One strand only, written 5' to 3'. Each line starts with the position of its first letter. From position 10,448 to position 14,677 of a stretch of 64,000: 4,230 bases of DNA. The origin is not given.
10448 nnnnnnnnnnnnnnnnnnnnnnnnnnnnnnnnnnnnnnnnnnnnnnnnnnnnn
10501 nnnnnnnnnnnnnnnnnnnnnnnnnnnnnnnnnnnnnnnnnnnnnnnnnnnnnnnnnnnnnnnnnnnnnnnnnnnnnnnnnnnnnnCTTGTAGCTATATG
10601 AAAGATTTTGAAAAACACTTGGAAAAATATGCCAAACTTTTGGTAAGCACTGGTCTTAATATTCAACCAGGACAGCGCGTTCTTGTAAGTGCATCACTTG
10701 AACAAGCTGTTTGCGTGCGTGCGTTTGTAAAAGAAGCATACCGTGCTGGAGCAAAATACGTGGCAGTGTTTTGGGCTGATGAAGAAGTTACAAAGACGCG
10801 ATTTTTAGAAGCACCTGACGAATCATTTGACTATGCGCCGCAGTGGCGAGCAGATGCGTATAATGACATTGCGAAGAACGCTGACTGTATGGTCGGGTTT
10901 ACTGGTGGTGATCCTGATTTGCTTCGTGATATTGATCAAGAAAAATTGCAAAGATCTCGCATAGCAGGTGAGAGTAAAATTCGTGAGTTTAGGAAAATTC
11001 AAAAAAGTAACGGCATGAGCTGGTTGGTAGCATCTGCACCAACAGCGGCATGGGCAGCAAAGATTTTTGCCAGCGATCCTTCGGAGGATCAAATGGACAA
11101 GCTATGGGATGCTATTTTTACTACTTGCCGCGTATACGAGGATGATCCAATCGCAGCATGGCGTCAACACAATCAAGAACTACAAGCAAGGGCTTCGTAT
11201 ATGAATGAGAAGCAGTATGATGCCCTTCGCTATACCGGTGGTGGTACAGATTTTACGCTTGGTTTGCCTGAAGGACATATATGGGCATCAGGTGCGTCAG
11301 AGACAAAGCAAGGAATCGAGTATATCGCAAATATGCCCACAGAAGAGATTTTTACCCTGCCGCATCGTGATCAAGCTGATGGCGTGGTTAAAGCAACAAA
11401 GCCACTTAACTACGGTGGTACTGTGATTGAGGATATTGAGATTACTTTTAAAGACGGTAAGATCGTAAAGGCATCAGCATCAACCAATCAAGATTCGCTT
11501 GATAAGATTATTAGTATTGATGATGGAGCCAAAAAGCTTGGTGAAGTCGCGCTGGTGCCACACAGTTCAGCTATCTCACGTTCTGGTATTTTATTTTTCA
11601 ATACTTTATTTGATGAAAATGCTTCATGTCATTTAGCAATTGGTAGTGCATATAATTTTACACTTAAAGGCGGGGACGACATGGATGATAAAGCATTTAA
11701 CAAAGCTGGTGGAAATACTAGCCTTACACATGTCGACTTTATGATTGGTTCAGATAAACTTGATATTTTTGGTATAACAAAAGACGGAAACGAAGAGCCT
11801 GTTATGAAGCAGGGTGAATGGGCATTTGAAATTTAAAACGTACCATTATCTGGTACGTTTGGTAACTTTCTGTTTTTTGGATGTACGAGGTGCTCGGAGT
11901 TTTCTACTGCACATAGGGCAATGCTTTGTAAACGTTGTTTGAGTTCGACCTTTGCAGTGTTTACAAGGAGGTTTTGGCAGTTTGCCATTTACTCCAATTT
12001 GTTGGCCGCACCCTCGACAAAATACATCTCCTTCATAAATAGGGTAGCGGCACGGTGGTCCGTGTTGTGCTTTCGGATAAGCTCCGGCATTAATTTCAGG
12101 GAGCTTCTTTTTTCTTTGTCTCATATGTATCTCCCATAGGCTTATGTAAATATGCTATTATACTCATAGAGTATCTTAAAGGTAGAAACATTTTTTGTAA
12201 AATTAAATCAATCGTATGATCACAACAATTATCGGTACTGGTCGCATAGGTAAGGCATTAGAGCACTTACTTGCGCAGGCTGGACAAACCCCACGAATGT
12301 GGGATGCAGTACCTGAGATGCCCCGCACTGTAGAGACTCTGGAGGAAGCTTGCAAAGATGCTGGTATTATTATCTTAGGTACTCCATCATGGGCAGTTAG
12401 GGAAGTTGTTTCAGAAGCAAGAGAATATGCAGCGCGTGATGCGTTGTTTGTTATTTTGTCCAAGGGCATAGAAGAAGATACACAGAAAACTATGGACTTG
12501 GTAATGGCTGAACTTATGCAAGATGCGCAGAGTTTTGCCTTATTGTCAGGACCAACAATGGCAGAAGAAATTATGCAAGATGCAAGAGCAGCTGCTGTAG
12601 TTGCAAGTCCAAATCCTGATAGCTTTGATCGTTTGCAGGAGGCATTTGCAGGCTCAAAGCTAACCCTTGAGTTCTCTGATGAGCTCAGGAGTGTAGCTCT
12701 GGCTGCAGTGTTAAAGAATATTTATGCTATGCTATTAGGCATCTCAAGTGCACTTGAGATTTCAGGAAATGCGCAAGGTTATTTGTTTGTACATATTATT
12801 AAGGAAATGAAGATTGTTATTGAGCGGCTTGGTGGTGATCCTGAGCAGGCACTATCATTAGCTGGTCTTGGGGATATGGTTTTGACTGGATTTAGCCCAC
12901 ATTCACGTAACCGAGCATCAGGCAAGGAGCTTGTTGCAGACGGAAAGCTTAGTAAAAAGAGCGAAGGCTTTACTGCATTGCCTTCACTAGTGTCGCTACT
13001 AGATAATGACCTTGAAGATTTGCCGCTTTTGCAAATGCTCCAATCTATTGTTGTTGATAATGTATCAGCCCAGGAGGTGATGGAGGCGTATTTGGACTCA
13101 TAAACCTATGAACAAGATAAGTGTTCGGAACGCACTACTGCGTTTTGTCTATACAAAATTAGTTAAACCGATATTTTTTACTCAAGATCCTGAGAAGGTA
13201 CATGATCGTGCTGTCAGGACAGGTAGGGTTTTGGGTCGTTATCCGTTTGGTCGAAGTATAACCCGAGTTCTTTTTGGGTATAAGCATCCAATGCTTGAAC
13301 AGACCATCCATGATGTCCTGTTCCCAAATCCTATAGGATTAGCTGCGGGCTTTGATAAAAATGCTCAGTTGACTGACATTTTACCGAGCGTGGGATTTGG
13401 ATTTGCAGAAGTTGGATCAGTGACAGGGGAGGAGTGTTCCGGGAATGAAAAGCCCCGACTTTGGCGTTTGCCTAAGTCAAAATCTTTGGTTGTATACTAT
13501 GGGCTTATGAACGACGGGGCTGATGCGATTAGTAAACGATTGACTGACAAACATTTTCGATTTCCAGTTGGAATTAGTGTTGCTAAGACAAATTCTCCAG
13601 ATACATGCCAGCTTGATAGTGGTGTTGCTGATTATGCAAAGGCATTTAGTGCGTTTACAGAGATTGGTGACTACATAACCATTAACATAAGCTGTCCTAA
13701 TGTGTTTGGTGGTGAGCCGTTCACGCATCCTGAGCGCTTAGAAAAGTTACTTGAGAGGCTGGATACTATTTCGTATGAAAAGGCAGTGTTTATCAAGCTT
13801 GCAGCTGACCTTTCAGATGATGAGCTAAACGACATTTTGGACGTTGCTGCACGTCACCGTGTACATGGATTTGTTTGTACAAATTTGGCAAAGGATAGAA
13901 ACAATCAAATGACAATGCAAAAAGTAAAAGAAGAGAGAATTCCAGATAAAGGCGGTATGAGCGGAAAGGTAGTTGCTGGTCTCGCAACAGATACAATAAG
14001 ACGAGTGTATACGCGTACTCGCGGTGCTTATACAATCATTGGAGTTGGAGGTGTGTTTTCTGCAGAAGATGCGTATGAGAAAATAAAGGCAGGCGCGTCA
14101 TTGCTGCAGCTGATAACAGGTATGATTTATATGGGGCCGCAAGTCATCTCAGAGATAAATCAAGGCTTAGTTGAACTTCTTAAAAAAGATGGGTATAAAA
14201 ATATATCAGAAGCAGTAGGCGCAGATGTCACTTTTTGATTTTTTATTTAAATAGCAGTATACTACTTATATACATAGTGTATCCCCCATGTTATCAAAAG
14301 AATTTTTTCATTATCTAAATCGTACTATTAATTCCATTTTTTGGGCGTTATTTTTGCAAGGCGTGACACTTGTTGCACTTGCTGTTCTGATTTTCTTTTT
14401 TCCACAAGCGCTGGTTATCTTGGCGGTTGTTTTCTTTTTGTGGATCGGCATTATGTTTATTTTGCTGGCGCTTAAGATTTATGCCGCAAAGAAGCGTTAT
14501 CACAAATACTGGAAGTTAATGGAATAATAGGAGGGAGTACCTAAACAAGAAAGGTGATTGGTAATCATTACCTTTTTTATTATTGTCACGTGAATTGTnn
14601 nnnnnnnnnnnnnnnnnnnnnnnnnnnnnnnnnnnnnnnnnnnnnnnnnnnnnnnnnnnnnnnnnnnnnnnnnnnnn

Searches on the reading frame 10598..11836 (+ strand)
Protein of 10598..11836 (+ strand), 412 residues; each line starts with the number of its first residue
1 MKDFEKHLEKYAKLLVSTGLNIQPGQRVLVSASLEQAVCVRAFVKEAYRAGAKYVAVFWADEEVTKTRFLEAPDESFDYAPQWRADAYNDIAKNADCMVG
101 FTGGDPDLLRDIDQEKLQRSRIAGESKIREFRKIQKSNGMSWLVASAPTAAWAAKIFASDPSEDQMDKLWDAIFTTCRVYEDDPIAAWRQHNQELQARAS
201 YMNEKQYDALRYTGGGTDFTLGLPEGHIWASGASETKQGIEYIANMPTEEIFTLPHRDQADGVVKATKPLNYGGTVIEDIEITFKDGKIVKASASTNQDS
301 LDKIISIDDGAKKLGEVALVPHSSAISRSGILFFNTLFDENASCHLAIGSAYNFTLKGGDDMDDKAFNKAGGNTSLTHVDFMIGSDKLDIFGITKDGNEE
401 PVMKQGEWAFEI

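Call 55: search_protein_families(library=pfam, proteins=[window:10598-11836:+], max_evalue=0.00001)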
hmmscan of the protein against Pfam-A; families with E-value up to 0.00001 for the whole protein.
window:10598-11836:+ (412 aa): 1 family
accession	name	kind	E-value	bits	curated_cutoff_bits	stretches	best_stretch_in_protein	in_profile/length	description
PF02073.20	Peptidase_M29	-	6.2e-163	542.8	27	1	4-408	1-406/406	Thermophilic metalloprotease (M29)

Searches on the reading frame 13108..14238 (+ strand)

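Call 55: search_protein_families(library=pfam, proteins=[window:13108-14238:+], max_evalue=0.00001)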
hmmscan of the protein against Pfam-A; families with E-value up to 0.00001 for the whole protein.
window:13108-14238:+ (376 aa): 1 family
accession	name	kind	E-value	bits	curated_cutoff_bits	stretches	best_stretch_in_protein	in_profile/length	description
PF01180.27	DHO_dh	-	2e-67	227.9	27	1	62-358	1-291/291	Dihydroorotate dehydrogenase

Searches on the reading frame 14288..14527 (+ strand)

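Call 15: search_protein_families(library=pfam, proteins=[window:14288-14527:+], max_evalue=0.01)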
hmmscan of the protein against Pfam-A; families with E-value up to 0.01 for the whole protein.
window:14288-14527:+ (79 aa): 1 family
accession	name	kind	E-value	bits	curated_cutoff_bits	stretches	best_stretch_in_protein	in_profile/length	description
PF04103.21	CD20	-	0.001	19.6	27.9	1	24-76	9-60/156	CD20-like family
